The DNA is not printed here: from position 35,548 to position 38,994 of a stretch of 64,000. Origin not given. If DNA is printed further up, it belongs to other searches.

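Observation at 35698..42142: Tandem duplicated, unusually long tail sheath genes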

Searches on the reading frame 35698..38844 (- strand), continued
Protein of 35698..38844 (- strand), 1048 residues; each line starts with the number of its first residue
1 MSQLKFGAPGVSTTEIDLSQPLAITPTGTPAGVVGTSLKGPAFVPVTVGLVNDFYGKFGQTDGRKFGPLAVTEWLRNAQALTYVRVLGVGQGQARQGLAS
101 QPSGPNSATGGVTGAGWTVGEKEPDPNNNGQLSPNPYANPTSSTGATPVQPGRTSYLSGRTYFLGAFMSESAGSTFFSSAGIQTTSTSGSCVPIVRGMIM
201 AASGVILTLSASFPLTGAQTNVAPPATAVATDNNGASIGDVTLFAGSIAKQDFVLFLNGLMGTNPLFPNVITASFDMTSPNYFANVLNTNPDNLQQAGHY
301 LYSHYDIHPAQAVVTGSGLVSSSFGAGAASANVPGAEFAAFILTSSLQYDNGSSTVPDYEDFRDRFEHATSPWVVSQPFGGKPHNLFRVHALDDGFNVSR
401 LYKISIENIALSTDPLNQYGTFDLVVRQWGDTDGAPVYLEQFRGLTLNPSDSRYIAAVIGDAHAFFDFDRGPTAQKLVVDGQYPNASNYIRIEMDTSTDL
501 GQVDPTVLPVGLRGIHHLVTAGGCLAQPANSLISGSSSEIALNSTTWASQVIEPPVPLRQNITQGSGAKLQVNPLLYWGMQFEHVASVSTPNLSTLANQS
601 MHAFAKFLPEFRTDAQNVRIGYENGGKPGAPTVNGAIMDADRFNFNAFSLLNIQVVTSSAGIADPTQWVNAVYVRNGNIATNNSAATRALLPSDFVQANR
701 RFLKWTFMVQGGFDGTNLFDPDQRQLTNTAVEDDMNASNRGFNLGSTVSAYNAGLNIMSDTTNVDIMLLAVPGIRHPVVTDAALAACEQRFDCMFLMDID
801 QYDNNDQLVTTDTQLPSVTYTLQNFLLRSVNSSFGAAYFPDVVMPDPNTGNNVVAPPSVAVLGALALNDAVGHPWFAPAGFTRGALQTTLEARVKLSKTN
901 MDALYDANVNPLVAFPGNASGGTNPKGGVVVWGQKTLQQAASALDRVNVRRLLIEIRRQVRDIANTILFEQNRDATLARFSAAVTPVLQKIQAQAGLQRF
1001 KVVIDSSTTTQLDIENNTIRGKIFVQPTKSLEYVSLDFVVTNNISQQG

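Call 43: get_annotated_region(hit=H3, flank=2500)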
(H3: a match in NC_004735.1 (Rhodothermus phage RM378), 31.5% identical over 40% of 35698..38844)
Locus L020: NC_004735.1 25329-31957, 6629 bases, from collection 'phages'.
description: Rhodothermus phage RM378, complete genome.
organism: Rhodothermus phage RM378 (NCBI taxid 148943)
taxonomy: Viruses; Duplodnaviria; Heunggongvirae; Uroviricota; Caudoviricetes
host: Rhodothermus marinus; source: -; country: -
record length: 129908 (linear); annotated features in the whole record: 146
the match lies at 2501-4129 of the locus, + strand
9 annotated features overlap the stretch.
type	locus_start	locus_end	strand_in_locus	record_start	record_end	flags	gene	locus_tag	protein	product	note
CDS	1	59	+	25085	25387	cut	-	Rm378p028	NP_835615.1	hypothetical protein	-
CDS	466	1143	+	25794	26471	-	-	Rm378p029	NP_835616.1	hypothetical protein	-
CDS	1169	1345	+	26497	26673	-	-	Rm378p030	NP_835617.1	hypothetical protein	-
CDS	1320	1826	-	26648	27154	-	-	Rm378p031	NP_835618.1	tail tube protein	-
CDS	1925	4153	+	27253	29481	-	-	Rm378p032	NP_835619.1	similar to tail sheath protein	-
CDS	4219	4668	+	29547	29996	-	-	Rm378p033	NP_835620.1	hypothetical protein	-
CDS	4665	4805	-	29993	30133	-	-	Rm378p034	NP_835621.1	hypothetical protein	-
CDS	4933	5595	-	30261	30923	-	-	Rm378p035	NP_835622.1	deoxyribonucleoside 5' monophosphate phosphatase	-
CDS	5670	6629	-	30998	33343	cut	-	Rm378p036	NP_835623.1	hypothetical protein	-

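Call 44: get_annotated_region(hit=H4, flank=3000)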
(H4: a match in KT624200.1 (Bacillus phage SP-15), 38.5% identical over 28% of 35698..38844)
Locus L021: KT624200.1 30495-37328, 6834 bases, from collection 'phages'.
description: Bacillus phage SP-15, complete genome.
organism: Bacillus phage SP-15 (NCBI taxid 1792032)
taxonomy: Viruses; Duplodnaviria; Heunggongvirae; Uroviricota; Caudoviricetes; Thornevirus; Thornevirus SP15
host: Bacillus subtilis W-23-S(r); Bacillus licheniformis ATCC 9945a; source: soil sample; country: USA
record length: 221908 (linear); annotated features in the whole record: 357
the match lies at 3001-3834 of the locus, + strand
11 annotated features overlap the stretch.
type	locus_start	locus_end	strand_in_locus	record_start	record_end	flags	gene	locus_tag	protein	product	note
CDS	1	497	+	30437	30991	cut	-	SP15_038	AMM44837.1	hypothetical protein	-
CDS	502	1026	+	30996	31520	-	-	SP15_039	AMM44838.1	hypothetical protein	-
CDS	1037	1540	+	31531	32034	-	-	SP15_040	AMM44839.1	hypothetical protein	-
CDS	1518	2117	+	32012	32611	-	-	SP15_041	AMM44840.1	hypothetical protein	-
CDS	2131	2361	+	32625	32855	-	-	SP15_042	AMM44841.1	hypothetical protein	-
CDS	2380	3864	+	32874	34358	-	-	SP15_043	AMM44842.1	tail sheath protein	similar to YP_003807760.1 tail sheath protein [Desulfarculus baarsii DSM 2075] & NP_944106.1 gp18 tail sheath protein ...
CDS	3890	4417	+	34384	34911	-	-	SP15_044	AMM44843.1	tail tube protein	similar to ADQ52933.1 gp19 tail tube protein [Aeromonas phage PX29]; Pfam PF06841.6 Phage_T4_gp19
regulatory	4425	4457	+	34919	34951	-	-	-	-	terminator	rho-independent terminator; discovered using ARNold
CDS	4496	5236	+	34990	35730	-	-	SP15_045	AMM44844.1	baseplate hub subunit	similar to YP_003952245.1 hypothetical protein STAUR_2614 [Stigmatella aurantiaca DW4/3-1]; PSI-BLAST: YP_195240.1 ...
CDS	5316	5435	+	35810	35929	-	-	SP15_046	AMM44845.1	hypothetical protein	-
CDS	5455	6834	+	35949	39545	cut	-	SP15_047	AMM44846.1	putative tail protein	similar to YP_004546987.1 hypothetical protein Desru_3498 [Desulfotomaculum ruminis DSM 2154] & YP_002290892.1 putative ...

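Call 45: get_annotated_region(hit=H15, flank=2500)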
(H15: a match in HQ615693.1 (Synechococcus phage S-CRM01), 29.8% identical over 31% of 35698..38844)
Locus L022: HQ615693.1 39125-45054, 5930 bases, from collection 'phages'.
description: Synechococcus phage S-CRM01, complete genome.
organism: Synechococcus phage S-CRM01 (NCBI taxid 1026955)
taxonomy: Viruses; Duplodnaviria; Heunggongvirae; Uroviricota; Caudoviricetes; Kyanoviridae
host: Synechococcus sp. LC16; source: Copco Reservoir, Klamath River; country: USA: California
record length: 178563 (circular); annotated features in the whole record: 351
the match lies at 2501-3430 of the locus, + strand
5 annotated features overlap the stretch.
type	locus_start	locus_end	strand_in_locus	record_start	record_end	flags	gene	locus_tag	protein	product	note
CDS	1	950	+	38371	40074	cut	gp17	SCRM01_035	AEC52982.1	large terminase protein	g35; T4-like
CDS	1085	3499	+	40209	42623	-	gp18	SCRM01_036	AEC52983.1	tail sheath stabilizer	g36; T4-like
CDS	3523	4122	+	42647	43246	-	gp19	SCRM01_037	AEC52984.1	T4-like tail tube protein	g37; T4-like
regulatory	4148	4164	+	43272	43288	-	gp19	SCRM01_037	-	terminator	Rho independent terminator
CDS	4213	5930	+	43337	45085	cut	gp20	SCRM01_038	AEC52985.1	portal vertex head protein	g38; T4-like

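Call 46: get_annotated_region(hit=H36, flank=3000)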
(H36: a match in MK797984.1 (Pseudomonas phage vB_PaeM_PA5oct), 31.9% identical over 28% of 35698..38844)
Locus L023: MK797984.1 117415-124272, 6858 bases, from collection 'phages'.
description: Pseudomonas phage vB_PaeM_PA5oct, complete genome.
organism: Pseudomonas phage vB_PaeM_PA5oct (NCBI taxid 2163605)
taxonomy: Viruses; Duplodnaviria; Heunggongvirae; Uroviricota; Caudoviricetes; Arenbergviridae; Wroclawvirus; Wroclawvirus PA5oct
host: -; source: -; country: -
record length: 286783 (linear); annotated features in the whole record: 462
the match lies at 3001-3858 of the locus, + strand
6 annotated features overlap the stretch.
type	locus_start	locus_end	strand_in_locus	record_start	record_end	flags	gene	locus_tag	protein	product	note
CDS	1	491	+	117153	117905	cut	-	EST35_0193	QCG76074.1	neck protein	ESI-MS/MS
CDS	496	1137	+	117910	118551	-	-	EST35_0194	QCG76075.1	structural protein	ESI-MS/MS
CDS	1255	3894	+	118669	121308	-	-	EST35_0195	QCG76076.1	tail sheath monomer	ESI-MS/MS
CDS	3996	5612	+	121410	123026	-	-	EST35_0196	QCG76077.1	Hef-like homing endonuclease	-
CDS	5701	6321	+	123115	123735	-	-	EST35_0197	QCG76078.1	structural protein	ESI-MS/MS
CDS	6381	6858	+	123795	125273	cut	-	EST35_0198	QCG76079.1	structural protein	ESI-MS/MS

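Call 57: predict_structure(alignment_id=A2)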
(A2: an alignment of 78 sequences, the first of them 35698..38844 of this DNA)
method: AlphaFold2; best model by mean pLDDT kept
length: 1048 residues; sequences in the alignment: 78
mean_pLDDT: 74.4   pTM: 0.74
mean pLDDT of the five models: 74.4, 71.1, 70.2, 68.2, 63.1
residues with pLDDT >= 90: 150; 70-90: 542; 50-70: 255; < 50: 101
segments of 3 or more residues with pLDDT < 50: 1-25, 96-107, 142-154, 212-221, 394-396, 535-538, 878-884, 918-925, 935-944, 1045-1048
pLDDT, mean of each block of 10 residues (from residue 1): 29 33 52 71 74 74 79 81 75 48 48 77 55 69 47 62 88 84 65 90 82 40 57 65 58 81 82 87 92 88 90 67 58 61 87 89 82 79 86 60 92 88 93 90 94 93 78 76 84 92 89 92 81 49 67 91 78 89 88 88 89 84 75 83 89 78 59 87 84 81 91 80 77 68 69 84 80 88 86 84 87 84 83 80 83 86 76 56 58 82 81 62 53 47 51 69 68 67 71 60 60 67 63 64 50
secondary structure, 60 per line:
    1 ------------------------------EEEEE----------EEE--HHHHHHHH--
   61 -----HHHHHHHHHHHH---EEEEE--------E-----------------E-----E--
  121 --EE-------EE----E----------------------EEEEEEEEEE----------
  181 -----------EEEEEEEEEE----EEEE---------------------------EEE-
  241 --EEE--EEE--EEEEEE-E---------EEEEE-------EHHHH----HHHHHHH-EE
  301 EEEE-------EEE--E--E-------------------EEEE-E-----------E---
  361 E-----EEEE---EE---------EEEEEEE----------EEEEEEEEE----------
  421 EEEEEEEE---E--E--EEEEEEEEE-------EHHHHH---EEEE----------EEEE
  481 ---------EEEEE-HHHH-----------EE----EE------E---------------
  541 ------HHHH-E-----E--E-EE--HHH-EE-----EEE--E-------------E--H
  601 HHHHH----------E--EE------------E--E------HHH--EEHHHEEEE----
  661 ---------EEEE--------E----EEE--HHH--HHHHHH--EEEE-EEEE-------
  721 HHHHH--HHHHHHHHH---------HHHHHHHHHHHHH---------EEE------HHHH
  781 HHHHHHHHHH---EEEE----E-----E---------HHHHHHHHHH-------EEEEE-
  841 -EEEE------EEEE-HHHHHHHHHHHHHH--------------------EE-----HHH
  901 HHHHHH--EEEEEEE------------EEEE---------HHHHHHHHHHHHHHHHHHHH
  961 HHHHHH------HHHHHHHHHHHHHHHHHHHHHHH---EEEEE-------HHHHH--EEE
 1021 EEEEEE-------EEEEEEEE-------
elements in order (helices of 4 or more, strands of 3 or more residues): E31-35 E46-48 H51-58 H66-77 E81-85 E161-170 E192-201 E206-209 E237-239 E243-245 E248-250 E253-258 E270-274 H283-286 H291-297 E299-304 E312-314 E340-343 E367-370 E385-391 E402-410 E421-428 E438-446 H455-459 E463-466 E477-480 E490-494 H496-499 H547-550 E578-580 H600-605 E653-656 E670-673 E687-689 H697-702 E705-708 E710-713 H721-725 H728-736 H746-758 E768-770 H777-790 E794-797 H818-827 E835-839 E842-845 E852-855 H857-870 H898-906 E909-915 E928-931 H941-966 H973-995 E999-1003 H1011-1015 E1018-1026 E1034-1041

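Call 70: fold_search(model_id=the predicted structure, library=pdb)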
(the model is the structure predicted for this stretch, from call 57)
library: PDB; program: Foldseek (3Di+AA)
matches with E <= 10: 230; with E <= 0.001: 47
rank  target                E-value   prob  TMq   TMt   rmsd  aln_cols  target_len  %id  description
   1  9mkb_dS               2.3e-14  1.00  0.34  0.51  18.3      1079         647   13  Structure of the bacteriophage T4 portal-neck-tail complex (released 2025-12-24)
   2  9mkb_AK               4.0e-13  1.00  0.34  0.51  18.6      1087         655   13  Structure of the bacteriophage T4 portal-neck-tail complex (released 2025-12-24)
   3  9f4a_SA               6.3e-13  1.00  0.35  0.54  14.3      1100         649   11  Interface between baseplate cup and extended tail tube/sheath of Klebsiella phage KP1 variant vB_Kpn_Lilla1 (released 2025-05-14)
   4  9ev2_S1               6.3e-13  1.00  0.32  0.48  19.0      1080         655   13  Tail tube and extended tail sheath tube of Klebsiella phage KP1 variant vB_Kpn_Lilla1 (released 2025-04-09)
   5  9mkb_1                4.9e-11  1.00  0.32  0.48  18.4      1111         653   12  Structure of the bacteriophage T4 portal-neck-tail complex (released 2025-12-24)
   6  9ezm_A                9.3e-11  1.00  0.26  0.52  13.2       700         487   14  CryoEM structure of the contracted sheath in H. borinquense (released 2024-11-27)
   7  9gtp_3e               1.1e-08  1.00  0.20  0.53   7.6       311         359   20  Cryo-EM structure of a contractile injection system in Streptomyces coelicolor, the baseplate complex in extended sta (released 2025-06-18)
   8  8bky_A                1.1e-08  1.00  0.19  0.50   6.7       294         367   21  Cryo-EM structure of a contractile injection system in Streptomyces coelicolor, the contracted sheath shell. (released 2023-03-15)
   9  9gts_2A               1.2e-08  1.00  0.21  0.58   5.4       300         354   21  Cryo-EM structure of a contractile injection system in Streptomyces coelicolor, the cap portion in extended state. (released 2025-06-18)
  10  9gtp_1f               2.6e-08  1.00  0.19  0.52   6.2       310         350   20  Cryo-EM structure of a contractile injection system in Streptomyces coelicolor, the baseplate complex in extended sta (released 2025-06-18)
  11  9gtp_2e               2.8e-08  1.00  0.20  0.55   7.3       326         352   20  Cryo-EM structure of a contractile injection system in Streptomyces coelicolor, the baseplate complex in extended sta (released 2025-06-18)
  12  3j2m_U                1.2e-07  1.00  0.29  0.47  15.5      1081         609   12  The X-ray structure of the gp15 hexamer and the model of the gp18 protein fitted into the cryo-EM reconstruction of th (released 2013-03-06)
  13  8bl4_A                1.5e-07  1.00  0.19  0.50   4.1       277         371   23  Cryo-EM structure of a contractile injection system in Streptomyces coelicolor, the sheath-tube module in extended sta (released 2023-03-15)
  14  9gtp_1h               1.8e-07  1.00  0.20  0.52   6.1       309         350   19  Cryo-EM structure of a contractile injection system in Streptomyces coelicolor, the baseplate complex in extended sta (released 2025-06-18)
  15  9gtp_1e               2.0e-07  1.00  0.20  0.52   5.9       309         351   21  Cryo-EM structure of a contractile injection system in Streptomyces coelicolor, the baseplate complex in extended sta (released 2025-06-18)
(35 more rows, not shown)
